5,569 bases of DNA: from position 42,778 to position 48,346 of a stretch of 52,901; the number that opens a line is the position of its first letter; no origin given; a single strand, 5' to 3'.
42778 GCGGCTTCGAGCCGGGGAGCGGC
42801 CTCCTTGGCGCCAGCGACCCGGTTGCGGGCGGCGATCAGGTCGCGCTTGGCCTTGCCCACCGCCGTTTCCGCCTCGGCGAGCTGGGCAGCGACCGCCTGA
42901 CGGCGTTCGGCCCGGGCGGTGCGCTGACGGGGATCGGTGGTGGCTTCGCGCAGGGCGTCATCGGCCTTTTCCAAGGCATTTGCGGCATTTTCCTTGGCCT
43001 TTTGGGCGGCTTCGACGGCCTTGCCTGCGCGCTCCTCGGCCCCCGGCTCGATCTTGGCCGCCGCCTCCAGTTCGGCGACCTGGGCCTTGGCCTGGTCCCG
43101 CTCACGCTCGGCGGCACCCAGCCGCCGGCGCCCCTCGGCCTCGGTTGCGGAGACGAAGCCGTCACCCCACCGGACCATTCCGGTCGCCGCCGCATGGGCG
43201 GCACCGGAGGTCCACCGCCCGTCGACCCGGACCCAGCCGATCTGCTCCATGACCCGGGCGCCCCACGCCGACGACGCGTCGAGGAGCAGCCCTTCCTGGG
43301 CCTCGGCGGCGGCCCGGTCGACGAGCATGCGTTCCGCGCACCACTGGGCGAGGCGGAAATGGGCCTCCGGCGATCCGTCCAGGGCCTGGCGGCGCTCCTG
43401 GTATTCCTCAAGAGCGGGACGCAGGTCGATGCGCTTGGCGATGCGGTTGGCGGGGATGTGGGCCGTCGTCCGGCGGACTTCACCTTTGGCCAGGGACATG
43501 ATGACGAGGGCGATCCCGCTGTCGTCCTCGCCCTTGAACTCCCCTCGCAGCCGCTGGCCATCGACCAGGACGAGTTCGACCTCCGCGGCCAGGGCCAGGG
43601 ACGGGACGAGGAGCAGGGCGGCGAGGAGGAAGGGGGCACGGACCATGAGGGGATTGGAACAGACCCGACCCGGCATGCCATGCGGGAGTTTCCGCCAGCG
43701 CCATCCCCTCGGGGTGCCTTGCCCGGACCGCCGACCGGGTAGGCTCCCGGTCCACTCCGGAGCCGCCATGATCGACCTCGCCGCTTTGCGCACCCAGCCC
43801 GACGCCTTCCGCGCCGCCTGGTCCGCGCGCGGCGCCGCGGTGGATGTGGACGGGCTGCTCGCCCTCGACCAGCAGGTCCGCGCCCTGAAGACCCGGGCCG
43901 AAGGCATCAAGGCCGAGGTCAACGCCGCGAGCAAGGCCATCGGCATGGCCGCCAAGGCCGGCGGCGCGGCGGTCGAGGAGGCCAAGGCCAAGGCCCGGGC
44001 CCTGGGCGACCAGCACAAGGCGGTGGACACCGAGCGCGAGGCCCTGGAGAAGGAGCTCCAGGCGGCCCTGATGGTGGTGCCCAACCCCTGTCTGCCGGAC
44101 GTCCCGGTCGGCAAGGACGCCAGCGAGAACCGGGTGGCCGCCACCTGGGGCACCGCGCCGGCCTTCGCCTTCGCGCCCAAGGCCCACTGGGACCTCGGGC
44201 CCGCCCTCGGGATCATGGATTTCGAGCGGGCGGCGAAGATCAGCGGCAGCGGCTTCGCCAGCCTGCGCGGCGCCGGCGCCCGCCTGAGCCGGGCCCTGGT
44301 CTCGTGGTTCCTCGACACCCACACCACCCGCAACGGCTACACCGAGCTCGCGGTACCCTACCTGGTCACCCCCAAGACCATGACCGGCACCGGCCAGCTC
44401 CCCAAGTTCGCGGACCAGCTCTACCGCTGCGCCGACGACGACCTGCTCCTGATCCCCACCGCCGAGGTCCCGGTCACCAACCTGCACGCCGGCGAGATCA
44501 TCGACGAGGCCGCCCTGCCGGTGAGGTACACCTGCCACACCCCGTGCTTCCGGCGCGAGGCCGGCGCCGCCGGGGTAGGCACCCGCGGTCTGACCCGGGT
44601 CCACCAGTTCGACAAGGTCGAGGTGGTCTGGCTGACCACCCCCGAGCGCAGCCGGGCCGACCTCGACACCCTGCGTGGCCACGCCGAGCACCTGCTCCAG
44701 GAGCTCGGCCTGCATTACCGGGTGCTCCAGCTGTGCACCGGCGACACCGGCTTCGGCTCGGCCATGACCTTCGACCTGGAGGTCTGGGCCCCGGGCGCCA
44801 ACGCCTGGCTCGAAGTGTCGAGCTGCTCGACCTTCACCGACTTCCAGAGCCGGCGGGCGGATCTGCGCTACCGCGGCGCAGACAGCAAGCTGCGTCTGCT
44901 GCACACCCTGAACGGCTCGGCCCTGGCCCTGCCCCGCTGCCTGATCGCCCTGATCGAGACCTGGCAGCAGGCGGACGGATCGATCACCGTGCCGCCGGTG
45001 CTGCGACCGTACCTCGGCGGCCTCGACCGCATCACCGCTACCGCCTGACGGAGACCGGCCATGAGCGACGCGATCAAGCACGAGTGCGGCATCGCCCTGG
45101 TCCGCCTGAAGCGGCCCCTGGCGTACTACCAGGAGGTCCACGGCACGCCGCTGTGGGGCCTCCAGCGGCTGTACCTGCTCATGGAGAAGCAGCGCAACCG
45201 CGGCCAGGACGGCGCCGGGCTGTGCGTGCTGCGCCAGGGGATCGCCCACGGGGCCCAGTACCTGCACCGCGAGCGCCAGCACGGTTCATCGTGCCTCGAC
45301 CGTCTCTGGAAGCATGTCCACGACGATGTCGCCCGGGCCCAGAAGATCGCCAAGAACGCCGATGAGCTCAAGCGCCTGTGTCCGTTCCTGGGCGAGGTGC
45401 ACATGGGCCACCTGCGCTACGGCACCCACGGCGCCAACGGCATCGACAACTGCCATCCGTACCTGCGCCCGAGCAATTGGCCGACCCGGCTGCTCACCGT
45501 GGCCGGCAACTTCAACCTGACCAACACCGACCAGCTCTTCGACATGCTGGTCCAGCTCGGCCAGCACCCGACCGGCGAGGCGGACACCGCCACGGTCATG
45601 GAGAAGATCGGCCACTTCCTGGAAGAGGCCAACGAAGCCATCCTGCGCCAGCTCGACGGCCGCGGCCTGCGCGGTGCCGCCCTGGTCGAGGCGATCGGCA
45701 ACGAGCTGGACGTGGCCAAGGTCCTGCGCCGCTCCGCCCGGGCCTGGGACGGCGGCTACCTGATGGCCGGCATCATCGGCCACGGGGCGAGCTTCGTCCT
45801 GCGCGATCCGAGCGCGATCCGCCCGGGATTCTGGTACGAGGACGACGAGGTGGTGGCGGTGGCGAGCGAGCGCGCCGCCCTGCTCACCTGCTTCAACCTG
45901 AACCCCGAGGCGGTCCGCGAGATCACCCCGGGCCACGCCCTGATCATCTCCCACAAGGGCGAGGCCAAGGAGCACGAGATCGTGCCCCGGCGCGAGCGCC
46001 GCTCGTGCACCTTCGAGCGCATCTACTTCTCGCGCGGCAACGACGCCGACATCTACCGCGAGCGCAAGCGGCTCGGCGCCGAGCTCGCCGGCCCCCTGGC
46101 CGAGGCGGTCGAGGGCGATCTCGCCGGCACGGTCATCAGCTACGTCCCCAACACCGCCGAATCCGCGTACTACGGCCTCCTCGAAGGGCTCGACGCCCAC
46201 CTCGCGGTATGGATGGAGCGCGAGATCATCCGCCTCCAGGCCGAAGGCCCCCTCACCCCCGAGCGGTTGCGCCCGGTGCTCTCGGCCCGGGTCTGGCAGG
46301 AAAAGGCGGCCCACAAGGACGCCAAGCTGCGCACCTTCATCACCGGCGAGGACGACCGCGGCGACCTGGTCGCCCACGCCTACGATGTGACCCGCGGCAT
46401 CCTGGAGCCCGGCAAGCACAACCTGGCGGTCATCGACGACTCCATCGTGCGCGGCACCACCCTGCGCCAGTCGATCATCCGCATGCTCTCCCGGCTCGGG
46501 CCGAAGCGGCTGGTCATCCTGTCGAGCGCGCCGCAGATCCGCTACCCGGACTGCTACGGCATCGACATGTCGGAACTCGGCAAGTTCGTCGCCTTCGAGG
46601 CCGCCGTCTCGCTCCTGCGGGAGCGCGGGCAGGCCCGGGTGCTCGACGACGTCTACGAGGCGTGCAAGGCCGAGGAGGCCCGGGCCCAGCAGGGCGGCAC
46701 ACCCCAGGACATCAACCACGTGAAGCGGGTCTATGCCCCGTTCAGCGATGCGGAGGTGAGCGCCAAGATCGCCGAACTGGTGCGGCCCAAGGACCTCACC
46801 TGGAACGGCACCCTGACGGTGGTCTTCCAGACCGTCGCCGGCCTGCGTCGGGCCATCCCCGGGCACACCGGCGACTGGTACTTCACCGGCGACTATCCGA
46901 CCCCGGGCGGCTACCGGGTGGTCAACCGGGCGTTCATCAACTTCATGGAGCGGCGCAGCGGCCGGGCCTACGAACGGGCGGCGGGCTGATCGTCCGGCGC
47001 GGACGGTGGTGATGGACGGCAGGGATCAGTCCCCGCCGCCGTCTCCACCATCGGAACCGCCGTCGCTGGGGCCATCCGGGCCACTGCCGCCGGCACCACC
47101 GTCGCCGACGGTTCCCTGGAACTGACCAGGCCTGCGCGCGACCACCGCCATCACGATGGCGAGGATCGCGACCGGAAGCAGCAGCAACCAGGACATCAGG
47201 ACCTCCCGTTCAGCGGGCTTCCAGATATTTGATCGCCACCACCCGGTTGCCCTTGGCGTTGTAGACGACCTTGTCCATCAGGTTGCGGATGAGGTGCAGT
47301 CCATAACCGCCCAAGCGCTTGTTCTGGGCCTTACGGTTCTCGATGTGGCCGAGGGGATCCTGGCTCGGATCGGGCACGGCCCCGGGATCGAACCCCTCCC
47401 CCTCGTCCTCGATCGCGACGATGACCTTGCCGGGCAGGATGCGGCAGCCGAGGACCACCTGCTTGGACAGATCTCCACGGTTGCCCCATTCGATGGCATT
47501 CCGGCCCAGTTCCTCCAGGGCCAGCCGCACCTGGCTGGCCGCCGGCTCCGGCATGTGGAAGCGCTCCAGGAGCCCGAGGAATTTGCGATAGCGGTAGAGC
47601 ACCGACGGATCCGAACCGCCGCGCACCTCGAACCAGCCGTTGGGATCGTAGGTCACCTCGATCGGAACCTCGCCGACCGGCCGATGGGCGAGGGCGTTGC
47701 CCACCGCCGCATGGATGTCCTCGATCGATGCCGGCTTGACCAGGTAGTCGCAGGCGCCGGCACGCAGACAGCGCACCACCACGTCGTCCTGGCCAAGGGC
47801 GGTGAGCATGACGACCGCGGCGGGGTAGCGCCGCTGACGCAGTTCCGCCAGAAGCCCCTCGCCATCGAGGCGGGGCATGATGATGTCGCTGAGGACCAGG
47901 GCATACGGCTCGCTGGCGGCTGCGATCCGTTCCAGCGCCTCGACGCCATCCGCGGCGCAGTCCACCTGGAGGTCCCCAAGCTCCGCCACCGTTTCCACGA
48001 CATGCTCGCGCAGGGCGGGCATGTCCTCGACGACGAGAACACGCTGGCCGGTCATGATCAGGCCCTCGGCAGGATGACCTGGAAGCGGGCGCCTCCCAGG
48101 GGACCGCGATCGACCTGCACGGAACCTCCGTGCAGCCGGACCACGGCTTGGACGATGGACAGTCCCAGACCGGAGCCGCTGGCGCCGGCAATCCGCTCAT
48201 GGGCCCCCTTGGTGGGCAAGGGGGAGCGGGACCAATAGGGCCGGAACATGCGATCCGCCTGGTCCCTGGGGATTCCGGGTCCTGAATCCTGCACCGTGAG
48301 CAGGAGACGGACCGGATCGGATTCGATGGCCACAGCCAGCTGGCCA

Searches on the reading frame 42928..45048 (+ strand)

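Call 8: search_protein_families(library=pfam, proteins=[window:42928-45048:+], max_evalue=0.001)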
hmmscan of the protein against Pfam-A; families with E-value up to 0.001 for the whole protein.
window:42928-45048:+ (706 aa): 2 families
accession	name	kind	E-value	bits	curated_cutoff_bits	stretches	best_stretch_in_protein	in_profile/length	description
PF00587.30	tRNA-synt_2b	-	2.4e-30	106.3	29.3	1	502-677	4-177/179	tRNA synthetase class II core domain (G, H, P, S and T)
PF02403.27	Seryl_tRNA_N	-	4.8e-23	81.9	28.2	1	281-386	1-106/108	Seryl-tRNA synthetase N-terminal domain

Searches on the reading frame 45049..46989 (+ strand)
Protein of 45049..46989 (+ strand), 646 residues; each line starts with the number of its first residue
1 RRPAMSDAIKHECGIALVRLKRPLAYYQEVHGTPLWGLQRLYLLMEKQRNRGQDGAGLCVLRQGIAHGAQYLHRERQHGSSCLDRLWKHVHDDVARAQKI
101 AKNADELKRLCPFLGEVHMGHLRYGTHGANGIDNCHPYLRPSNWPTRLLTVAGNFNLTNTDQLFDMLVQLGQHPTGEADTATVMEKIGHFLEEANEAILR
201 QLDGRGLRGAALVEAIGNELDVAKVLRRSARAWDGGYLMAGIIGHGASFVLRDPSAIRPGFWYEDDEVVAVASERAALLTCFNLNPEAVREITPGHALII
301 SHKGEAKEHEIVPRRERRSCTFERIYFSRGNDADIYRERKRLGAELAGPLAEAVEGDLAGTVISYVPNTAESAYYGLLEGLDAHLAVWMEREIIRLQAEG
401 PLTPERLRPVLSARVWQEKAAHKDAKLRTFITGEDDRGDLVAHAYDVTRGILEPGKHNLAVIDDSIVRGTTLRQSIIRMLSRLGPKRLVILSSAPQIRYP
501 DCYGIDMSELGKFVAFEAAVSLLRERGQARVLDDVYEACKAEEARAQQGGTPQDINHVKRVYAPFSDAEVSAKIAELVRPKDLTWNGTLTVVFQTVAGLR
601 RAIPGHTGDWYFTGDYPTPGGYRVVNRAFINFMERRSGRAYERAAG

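Call 8: search_protein_families(library=pfam, proteins=[window:45049-46989:+], max_evalue=0.001)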
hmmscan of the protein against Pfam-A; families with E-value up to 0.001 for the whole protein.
window:45049-46989:+ (646 aa): 2 families
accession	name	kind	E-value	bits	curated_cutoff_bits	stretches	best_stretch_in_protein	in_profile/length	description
PF13537.11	GATase_7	-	0.0002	21.8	25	0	248-279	90-122/123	Glutamine amidotransferase domain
PF13522.11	GATase_6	-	0.00025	21.5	27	0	116-204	11-90/130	Glutamine amidotransferase domain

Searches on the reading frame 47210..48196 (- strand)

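Call 8: search_protein_families(library=pfam, proteins=[window:47210-48196:-], max_evalue=0.001)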
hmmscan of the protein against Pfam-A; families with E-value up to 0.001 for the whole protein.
window:47210-48196:- (328 aa): 3 families
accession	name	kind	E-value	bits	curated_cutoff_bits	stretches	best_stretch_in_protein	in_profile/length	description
PF13581.12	HATPase_c_2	-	1.5e-22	80.4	27.4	1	208-323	17-127/127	Histidine kinase-like ATPase domain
PF00072.30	Response_reg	-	2.8e-22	79.4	30.2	1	53-165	1-110/111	Response regulator receiver domain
PF02518.31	HATPase_c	-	2e-05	25.5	26.4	1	222-308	5-85/111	Histidine kinase-, DNA gyrase B-, and HSP90-like ATPase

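Call 48: search_protein_families(library=ncbifam, proteins=[window:47210-48196:-], max_evalue=0.001)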
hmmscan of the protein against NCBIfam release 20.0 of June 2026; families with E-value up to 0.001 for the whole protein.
window:47210-48196:- (328 aa): 96 families (the best 25 are shown)
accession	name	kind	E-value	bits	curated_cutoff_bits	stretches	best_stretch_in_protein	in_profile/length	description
NF012023.0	PRK15479.1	equivalog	1e-18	67.7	337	1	52-189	2-140/224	transcriptional regulator TctD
NF041734.1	resp_reg_RppA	equivalog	1.2e-18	67.4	250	1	52-171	2-119/229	two-component system response regulator RppA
NF008469.0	PRK11361.1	equivalog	2.4e-18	66.1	714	1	49-171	3-122/461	acetoacetate metabolism transcriptional regulator AtoC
TIGR01387.1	cztR_silR_copR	subfamily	4.9e-17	62.3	279.2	1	53-170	1-115/218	heavy metal response regulator transcription factor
NF045944.1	ResRegRpaBCyano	equivalog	8.2e-16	58.1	330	1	54-169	1-112/229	response regulator transcription factor RpaB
TIGR02875.1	spore_0_A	equivalog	8.6e-16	58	200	1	52-166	4-119/262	sporulation transcription factor Spo0A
NF041733.1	resp_reg_CseB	equivalog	9.5e-16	57.9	350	1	52-168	2-114/228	two-component system response regulator CseB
NF007928.2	PRK10643.1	equivalog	1.3e-15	57.6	330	1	52-175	2-121/216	two-component system response regulator PmrA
NF008567.0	PRK11517.1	equivalog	2.1e-15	56.7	353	1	52-170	2-116/223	response regulator transcription factor HprR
NF007901.0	PRK10610.1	equivalog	1.1e-14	54.7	189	1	52-157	7-112/129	chemotaxis response regulator CheY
NF047465.1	hybrid_HK_LvrA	exception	1.1e-14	53.4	1200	1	51-168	468-583/819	hybrid histidine kinase/response regulator LvrA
TIGR02154.1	PhoB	equivalog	1.2e-14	54.1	296.2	1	51-168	3-119/226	phosphate regulon transcriptional regulator PhoB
NF052596.1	RR_EAL_PvrR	equivalog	1.2e-14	53.8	580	1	49-159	2-115/398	response regulator cyclic di-GMP phosphodiesterase PvrR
NF012227.0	AdeR_RR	equivalog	2e-14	53.6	340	1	51-169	12-126/239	efflux system response regulator transcription factor AdeR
NF001965.0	PRK00742.1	subfamily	2.9e-14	53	293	1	52-163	5-117/357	chemotaxis-specific protein-glutamate methyltransferase CheB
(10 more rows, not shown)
